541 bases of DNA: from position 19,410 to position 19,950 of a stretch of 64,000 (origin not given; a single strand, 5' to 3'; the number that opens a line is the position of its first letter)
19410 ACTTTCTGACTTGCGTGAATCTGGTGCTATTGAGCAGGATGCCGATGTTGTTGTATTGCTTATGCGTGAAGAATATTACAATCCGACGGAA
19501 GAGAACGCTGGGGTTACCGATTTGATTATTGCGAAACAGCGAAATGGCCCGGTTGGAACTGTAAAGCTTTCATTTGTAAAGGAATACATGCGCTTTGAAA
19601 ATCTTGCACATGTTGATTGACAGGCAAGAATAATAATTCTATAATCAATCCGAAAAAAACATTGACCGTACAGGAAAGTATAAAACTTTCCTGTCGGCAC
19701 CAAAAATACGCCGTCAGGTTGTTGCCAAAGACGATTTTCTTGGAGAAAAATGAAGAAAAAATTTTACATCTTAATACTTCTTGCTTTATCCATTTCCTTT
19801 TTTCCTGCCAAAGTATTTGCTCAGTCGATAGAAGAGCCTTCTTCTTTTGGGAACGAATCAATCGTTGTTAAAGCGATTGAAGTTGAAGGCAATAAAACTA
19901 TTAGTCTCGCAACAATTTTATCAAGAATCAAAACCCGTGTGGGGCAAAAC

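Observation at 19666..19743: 78-nt element in the bamA 5' UTR duplicated in the leader of the REC-containing giant gene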

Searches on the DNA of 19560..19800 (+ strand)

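Call 7: search_rna_families(source=window, start=19560, end=19800, threshold=evalue, max_evalue=10, show_alignments=3)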
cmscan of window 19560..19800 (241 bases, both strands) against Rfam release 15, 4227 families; matches with E-value up to 10: 5.
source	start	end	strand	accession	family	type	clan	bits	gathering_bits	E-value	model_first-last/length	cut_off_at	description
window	19676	19786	-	RF00092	SNORA63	Gene; snRNA; snoRNA; HACA-box;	-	24.8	90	0.032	1-130/130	no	Small nucleolar RNA SNORA63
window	19560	19701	+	RF02504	Atu_L1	Gene; sRNA;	-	16.3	60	0.093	26-174/174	5'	Rhizobiales sRNA Atu_L1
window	19648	19697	-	RF03226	mir-8196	Gene; miRNA;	-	15.1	59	7.7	1-65/65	no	mir-8196 microRNA precursor family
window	19575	19692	-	RF01828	SprD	Gene; sRNA;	-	14.6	100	0.72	1-142/142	no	Small pathogenicity island RNA D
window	19600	19707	-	RF01207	snR73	Gene; snRNA; snoRNA; CD-box;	CL00056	14.1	37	4.4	1-103/103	no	Small nucleolar RNA snR73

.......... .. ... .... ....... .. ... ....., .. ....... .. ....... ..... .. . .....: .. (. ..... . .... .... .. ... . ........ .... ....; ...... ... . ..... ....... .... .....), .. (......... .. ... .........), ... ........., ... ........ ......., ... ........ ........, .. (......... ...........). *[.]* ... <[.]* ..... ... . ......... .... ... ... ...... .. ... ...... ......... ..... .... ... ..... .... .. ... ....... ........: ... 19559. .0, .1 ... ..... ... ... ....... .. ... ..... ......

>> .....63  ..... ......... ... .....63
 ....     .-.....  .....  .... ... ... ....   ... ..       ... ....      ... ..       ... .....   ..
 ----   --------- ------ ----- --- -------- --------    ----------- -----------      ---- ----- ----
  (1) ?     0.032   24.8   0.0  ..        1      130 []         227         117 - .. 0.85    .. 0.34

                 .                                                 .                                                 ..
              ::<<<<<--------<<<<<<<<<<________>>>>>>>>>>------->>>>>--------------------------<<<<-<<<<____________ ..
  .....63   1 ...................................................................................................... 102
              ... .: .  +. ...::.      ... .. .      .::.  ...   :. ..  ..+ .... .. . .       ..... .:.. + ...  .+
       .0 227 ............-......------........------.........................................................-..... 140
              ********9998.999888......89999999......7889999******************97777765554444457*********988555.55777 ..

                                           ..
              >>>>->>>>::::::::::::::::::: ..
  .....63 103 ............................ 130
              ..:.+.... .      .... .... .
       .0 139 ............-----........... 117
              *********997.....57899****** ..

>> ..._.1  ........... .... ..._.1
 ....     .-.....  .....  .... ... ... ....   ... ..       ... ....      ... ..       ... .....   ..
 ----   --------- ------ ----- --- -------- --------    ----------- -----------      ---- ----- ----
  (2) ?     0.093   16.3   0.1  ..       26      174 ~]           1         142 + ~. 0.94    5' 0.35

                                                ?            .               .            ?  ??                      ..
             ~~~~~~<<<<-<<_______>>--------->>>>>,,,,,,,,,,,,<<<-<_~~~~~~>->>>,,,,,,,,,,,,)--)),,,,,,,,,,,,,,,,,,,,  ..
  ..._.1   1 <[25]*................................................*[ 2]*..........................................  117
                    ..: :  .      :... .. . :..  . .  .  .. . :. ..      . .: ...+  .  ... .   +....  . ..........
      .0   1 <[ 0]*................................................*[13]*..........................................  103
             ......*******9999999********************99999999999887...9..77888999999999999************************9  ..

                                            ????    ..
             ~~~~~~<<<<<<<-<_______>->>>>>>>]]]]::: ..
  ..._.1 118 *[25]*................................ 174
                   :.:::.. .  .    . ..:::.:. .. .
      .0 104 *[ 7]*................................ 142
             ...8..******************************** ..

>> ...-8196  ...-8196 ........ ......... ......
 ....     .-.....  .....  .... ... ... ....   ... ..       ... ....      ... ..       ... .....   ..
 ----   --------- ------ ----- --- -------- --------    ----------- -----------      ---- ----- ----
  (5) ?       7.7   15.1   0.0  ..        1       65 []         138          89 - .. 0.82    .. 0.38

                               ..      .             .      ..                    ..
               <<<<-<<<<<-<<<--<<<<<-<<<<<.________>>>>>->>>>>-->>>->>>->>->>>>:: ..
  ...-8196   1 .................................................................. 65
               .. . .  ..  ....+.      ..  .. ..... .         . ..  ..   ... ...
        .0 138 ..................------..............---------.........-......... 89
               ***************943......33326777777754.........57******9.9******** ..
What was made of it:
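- On Any Rfam family (riboswitch, leader, sRNA, ribozyme): Copy A at E <= 10 gives only sub-threshold chance hits (call 7).
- Tried and rejected: Rfam at permissive E-values: nothing (call 7).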

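Call 33: search_rna_families(sources=[L189, L154, L143, L213, L157, L190, L131, L222, L135, L121, L125, L214], threshold=gathering)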
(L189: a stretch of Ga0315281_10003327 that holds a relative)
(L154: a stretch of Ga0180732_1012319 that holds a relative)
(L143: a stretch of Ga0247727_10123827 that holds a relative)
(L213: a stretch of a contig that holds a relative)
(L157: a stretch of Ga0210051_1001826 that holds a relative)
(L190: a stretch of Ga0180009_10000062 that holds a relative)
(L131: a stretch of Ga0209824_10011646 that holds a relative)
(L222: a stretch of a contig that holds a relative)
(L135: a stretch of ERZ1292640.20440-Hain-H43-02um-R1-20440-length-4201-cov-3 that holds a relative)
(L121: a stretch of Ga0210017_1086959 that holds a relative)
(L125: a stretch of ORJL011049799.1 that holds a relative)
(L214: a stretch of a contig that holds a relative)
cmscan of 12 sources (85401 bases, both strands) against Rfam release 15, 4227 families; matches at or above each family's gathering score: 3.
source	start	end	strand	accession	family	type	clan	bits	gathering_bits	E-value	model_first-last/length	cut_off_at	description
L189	12374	12512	+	RF02003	group-II-D1D4-4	Intron;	CL00102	69.1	49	6.4e-13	1-138/138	no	Group II catalytic intron D1-D4-4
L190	4522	4608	+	RF01051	c-di-GMP-I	Cis-reg; riboswitch;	CL00126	51.8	35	4.1e-07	1-87/87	no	c-di-GMP-I riboswitch aptamer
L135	3823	4006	+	RF01051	c-di-GMP-I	Cis-reg; riboswitch;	CL00126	36.5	35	0.0023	1-87/87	no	c-di-GMP-I riboswitch aptamer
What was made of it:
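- On Any Rfam family (riboswitch, leader, sRNA, ribozyme): Twelve family loci give nothing on the element (call 33).
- In L190 the element sits between a c-di-GMP-I riboswitch terminator and the ORF, so it lies inside a regulated 5' UTR (call 33). There is no riboswitch-like conserved junction and no Rfam match (calls 7, 33).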

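Call 47: build_rna_model(alignment_id=A4, structure=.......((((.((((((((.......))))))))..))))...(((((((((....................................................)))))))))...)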
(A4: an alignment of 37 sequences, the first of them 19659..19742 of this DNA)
Model R1 built from alignment A4 (37 sequences, 117 columns); structure: as given.
model positions 81; base pairs 21; branch points 1; effective number of sequences 2.99; information 0.7 bits per position. Calibrated on 0.2 Mb of random sequence (short: E-values are rough).
structure used (alignment columns):
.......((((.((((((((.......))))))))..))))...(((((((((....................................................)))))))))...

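Call 49: search_with_rna_model(model_id=R1, sources=[window, L111, L113, L115, L116, L117, L118, L119, L120, L121, L122, L123, L124, L125, L126, L127, L128, L129, L130, L131, L132, L133, L134, L135, L136, L137, L138, L139, L140, L141, L142, L143, L144, L145, L146, L147, L148, L149, L150, L151, L152, L153, L154, L155, L156, L157, L158, L159, L160, L161, L162, L163, L164, L165, L166, L167, L168, L169, L170, L171, L172, L173, L174, L175, L176, L177, L178, L179, L180, L181, L182, L183, L184, L185, L186, L187, L188, L189, L190, L191, L192, L193, L194, L195, L196, L197, L198, L199, L200, L201, L202, L203, L204, L205, L206, L207, L208], max_evalue=1)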
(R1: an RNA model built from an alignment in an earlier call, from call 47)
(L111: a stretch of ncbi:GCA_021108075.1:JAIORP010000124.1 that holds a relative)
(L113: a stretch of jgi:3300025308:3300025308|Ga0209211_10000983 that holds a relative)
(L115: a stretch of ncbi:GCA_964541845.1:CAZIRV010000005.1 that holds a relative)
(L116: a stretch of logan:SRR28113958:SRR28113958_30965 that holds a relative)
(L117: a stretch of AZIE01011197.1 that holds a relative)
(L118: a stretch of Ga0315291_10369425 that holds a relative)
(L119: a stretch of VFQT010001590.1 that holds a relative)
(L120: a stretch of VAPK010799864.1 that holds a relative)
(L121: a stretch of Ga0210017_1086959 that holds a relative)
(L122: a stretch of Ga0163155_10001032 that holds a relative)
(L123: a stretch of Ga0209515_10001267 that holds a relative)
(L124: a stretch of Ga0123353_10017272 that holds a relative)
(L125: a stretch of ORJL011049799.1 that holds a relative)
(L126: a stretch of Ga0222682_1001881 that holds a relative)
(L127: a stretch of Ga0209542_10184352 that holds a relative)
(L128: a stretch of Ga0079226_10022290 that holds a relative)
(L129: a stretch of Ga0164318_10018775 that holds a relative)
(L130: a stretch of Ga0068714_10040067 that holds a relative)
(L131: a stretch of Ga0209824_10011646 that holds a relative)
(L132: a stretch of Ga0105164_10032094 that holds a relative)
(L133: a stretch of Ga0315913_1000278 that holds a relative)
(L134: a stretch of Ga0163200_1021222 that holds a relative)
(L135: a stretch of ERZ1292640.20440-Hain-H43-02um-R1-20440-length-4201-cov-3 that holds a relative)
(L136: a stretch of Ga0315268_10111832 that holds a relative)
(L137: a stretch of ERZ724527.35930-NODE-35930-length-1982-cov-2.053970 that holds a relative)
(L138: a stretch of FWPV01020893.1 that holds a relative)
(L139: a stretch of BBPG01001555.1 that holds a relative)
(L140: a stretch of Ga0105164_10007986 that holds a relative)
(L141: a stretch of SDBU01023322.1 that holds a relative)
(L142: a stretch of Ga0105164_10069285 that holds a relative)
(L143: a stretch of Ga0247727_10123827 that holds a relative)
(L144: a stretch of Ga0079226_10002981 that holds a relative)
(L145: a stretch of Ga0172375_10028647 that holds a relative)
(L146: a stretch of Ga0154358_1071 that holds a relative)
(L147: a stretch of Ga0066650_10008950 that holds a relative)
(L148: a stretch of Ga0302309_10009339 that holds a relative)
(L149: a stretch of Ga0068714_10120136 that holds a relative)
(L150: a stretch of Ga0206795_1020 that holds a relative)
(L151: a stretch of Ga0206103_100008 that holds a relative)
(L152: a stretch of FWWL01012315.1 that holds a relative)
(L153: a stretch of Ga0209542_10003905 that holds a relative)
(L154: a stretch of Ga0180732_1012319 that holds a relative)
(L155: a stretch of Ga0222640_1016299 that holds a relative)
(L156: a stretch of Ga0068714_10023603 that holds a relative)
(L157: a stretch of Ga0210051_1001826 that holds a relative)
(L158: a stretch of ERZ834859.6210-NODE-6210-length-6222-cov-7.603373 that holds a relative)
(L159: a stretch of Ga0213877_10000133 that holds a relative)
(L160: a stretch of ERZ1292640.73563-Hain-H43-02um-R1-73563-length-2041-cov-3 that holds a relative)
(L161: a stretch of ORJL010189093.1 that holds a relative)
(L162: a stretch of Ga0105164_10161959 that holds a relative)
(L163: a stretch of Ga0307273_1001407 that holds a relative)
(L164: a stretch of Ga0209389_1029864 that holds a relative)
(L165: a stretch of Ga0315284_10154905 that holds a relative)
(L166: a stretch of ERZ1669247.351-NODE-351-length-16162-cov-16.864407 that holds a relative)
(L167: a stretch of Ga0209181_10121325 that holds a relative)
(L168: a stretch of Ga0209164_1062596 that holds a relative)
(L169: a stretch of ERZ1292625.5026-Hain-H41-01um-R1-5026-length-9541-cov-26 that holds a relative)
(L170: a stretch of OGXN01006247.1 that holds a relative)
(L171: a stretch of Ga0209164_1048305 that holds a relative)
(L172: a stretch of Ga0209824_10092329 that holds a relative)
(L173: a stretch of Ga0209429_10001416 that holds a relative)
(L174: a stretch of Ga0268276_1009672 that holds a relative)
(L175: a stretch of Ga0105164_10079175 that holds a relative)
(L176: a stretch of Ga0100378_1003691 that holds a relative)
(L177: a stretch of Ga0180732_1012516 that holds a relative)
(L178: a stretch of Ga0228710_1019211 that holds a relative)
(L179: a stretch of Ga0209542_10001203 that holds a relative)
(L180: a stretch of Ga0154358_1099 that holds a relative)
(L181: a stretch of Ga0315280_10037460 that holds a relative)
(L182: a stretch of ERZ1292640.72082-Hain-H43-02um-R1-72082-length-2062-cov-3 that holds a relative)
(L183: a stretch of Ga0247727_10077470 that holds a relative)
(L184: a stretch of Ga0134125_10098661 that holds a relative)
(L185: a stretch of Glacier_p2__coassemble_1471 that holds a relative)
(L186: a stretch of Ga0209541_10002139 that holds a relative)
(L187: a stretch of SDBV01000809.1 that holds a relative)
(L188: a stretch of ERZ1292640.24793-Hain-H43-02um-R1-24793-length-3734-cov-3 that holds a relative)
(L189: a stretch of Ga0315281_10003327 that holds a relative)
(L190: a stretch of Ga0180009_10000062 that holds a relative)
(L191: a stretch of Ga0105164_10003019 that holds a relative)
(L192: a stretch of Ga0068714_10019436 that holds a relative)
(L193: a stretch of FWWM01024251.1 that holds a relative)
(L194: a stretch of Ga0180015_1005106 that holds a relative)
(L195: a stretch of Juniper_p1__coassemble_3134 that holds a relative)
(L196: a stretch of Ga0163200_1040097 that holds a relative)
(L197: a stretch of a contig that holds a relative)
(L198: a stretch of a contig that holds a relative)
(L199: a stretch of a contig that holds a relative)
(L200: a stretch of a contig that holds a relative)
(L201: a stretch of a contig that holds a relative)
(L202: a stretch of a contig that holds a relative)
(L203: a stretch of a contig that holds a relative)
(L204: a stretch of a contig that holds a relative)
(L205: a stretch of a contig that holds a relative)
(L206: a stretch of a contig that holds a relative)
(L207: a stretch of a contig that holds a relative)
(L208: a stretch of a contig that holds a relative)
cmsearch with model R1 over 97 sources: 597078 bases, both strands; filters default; matches with E-value up to 1: 143.
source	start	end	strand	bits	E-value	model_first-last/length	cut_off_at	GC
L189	5131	5230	-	92.7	2.6e-17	1-81/81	no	0.41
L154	2068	2146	-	92.5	3e-17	1-81/81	no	0.32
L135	2544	2644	+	91.8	4.2e-17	1-81/81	no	0.45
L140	430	529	+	91.2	5.9e-17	1-81/81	no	0.4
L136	1367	1466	+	91.2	6e-17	1-81/81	no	0.39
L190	4644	4722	+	89.6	1.4e-16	1-81/81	no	0.32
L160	465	565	+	89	1.8e-16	1-81/81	no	0.46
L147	3154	3253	+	88.9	2e-16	1-81/81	no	0.39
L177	3093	3193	+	88.6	2.3e-16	1-81/81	no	0.42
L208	1144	1244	+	86.5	6.8e-16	1-81/81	no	0.39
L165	1000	1096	-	86.3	7.3e-16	1-81/81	no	0.43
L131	1589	1688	-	84.6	1.8e-15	1-81/81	no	0.44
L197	2165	2242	+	84.3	2.1e-15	1-81/81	no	0.33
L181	637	764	+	83.4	3.3e-15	1-81/81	no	0.35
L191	6939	7039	+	83.4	3.4e-15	1-81/81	no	0.41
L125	5265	5361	-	83.2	3.6e-15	1-81/81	no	0.41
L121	1113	1203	+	81.5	8.9e-15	1-81/81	no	0.37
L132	1400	1473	+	81.1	1.1e-14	1-81/81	no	0.38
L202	2679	2781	-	79.6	2.3e-14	1-81/81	no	0.39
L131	2949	3028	-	79.4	2.7e-14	1-81/81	no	0.34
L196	1276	1349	+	78.2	4.8e-14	1-81/81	no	0.41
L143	1231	1312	-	76.6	1.1e-13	1-81/81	no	0.33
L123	9198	9297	-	75.4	2.1e-13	1-81/81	no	0.35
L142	1454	1536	+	74.9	2.7e-13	1-81/81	no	0.35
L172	840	922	+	74.9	2.7e-13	1-81/81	no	0.35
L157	10604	10694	-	71.4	1.7e-12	1-81/81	no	0.46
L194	2686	2764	-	71.1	2e-12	5-81/81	5'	0.38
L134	362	493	+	70.8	2.2e-12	1-81/81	no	0.34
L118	648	723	+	68.1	9.2e-12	1-81/81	no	0.36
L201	3769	3952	+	64.4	6.1e-11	1-81/81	no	0.41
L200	417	513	+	60.9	3.8e-10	1-81/81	no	0.47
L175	1331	1460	-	59.7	7.4e-10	1-81/81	no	0.4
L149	1057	1127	+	56.5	3.7e-09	1-81/81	no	0.44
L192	139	209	+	56.1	4.8e-09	1-81/81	no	0.42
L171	443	503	-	54.3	1.2e-08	1-81/81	no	0.39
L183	2526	2615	+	50.2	9.8e-08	1-81/81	no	0.32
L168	1460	1519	+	50.1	1e-07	1-81/81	no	0.43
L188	1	54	-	49.7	1.3e-07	1-51/81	3'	0.31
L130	2293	2410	+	49.3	1.6e-07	1-81/81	no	0.6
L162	1104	1144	+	46.2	8e-07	1-40/81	3'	0.29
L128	1359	1440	-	45.7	9.9e-07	1-81/81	no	0.38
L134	1143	1247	+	43.2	3.7e-06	1-81/81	no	0.47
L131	2982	3060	+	42.9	4.4e-06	1-81/81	no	0.33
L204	161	231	-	40.9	1.2e-05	1-81/81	no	0.46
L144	4430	4496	+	40.5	1.5e-05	1-81/81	no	0.42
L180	1028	1139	-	40.5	1.5e-05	1-81/81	no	0.41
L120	1358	1472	-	40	2e-05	1-81/81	no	0.3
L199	1310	1343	+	39.5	2.6e-05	1-34/81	3'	0.32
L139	152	222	+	38.3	4.7e-05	1-81/81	no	0.38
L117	1519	1556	+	37.5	7.2e-05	1-37/81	3'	0.32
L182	34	97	-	37.3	7.9e-05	1-81/81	no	0.52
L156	3591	3642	-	37.1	8.9e-05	1-81/81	no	0.5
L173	12862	12906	+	37.1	9e-05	1-81/81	no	0.2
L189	5185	5265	+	37.1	9e-05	1-81/81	no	0.31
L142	1430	1500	-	37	9.3e-05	1-81/81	no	0.3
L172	816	886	-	37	9.3e-05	1-81/81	no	0.3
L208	1133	1190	-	35.4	0.00021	1-81/81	no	0.28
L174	1274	1321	-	35.2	0.00024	1-81/81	no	0.23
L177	3064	3139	-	35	0.00026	1-81/81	no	0.29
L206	1295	1349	-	34.6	0.00032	1-81/81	no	0.18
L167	148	229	+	34.1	0.00042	1-81/81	no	0.26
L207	1914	1995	-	34.1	0.00042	1-81/81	no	0.26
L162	1072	1143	-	34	0.00044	8-81/81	no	0.33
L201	3740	3814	-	33.8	0.0005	1-81/81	no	0.32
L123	9252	9325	+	33.5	0.00055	1-81/81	no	0.32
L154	2101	2181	+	33.5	0.00056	1-81/81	no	0.27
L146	4774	4885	+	33.3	0.00064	1-81/81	no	0.42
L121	1088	1158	-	32.7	0.00088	1-81/81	no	0.31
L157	10648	10721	+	32.5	0.00096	1-81/81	no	0.3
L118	641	694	-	32.1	0.0012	1-81/81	no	0.26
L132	1372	1445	-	32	0.0013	1-81/81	no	0.3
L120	1426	1491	+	31.5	0.0016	1-81/81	no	0.3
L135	2522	2589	-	31.5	0.0016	1-81/81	no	0.29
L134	324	408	-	31.5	0.0016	1-81/81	no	0.31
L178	4351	4418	-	31.1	0.0019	1-81/81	no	0.26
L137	46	100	+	30.8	0.0023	1-81/81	no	0.31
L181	592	682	-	30.3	0.0029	1-81/81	no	0.24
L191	6920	6985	-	29.6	0.0043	1-81/81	no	0.33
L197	2135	2210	-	29.5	0.0044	1-81/81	no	0.36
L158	203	311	-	29.5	0.0044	1-81/81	no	0.37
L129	2834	2905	-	29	0.0059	1-81/81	no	0.28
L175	1414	1514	+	28.6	0.0071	1-81/81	no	0.29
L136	1333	1412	-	28.5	0.0074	1-81/81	no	0.3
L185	13292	13314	-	28.4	0.0078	13-35/81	no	0.35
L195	3353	3375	-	28.4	0.0078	13-35/81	no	0.35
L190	4605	4689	-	28.4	0.008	1-81/81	no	0.31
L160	457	510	-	27.6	0.012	1-81/81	no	0.26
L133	11955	12004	-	27.4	0.013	1-81/81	no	0.34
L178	4375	4448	+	27.2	0.015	1-81/81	no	0.35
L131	1642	1708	+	27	0.016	1-81/81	no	0.36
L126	3678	3756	+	26.9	0.017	1-81/81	no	0.27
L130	2223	2339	-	26.9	0.017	1-81/81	no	0.45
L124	880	950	+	26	0.028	1-81/81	no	0.54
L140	407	475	-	25.9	0.029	1-81/81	no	0.35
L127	98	196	-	25.9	0.029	1-81/81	no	0.33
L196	1225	1321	-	25.4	0.038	1-81/81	no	0.37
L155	437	457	+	25.2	0.041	14-34/81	no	0.38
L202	2736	2804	+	25.1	0.044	1-81/81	no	0.38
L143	1266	1346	+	25.1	0.045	1-81/81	no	0.28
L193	1092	1114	+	24.2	0.07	13-35/81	no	0.43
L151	3837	3855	+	24.2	0.071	15-33/81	no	0.32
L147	3129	3199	-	24.1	0.073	1-81/81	no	0.28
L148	1602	1622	+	23.9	0.084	14-34/81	no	0.33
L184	3184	3204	+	23.9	0.084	14-34/81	no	0.33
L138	4594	4641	-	23.6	0.098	1-81/81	no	0.35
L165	1051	1137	+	23.5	0.099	1-81/81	no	0.34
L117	1500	1556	-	23.2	0.12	9-81/81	5'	0.33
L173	12848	12908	-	23.2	0.12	1-81/81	no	0.25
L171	458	579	+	23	0.13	1-81/81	no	0.41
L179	503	589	-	22.2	0.19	1-81/81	no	0.31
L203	4885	4971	-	22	0.22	1-81/81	no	0.33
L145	4970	4988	+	21.9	0.23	15-33/81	no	0.37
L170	775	793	-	21.9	0.23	15-33/81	no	0.37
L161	231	322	-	21.6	0.27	1-81/81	no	0.42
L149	1035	1103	-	21.6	0.28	1-81/81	no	0.41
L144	4399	4473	-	21.5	0.28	1-81/81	no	0.35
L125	5315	5393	+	21.4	0.3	1-81/81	no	0.29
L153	842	924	-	21.3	0.31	1-81/81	no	0.3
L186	3072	3090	-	21.3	0.32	15-33/81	no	0.32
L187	9425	9443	-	21.3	0.32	15-33/81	no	0.32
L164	666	684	-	21.3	0.32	15-33/81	no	0.32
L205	3791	3809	+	21.3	0.32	15-33/81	no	0.32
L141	2131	2149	-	21.3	0.32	15-33/81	no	0.32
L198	840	858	+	21.3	0.32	15-33/81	no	0.32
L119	9054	9072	+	21.3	0.32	15-33/81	no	0.32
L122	6946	6964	+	21.3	0.32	15-33/81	no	0.32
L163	2139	2157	-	21.3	0.32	15-33/81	no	0.32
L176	712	730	+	21.3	0.32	15-33/81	no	0.32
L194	2723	2764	+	21.2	0.33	1-42/81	3'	0.31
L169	4440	4511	-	20.9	0.39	1-81/81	no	0.4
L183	2477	2571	-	20.8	0.42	1-81/81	no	0.41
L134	1086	1211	-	20.7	0.44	1-81/81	no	0.45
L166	5193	5211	+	20.6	0.47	15-33/81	no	0.37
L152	189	207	+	20.6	0.47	15-33/81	no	0.37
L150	900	918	-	20.6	0.47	15-33/81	no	0.37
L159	8738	8756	+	20.6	0.47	15-33/81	no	0.37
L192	146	178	-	20.4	0.52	8-39/81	no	0.36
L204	186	268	+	20.3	0.54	1-81/81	no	0.39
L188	5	111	+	19.9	0.64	1-81/81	no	0.38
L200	410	463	-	19.2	0.93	1-81/81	no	0.37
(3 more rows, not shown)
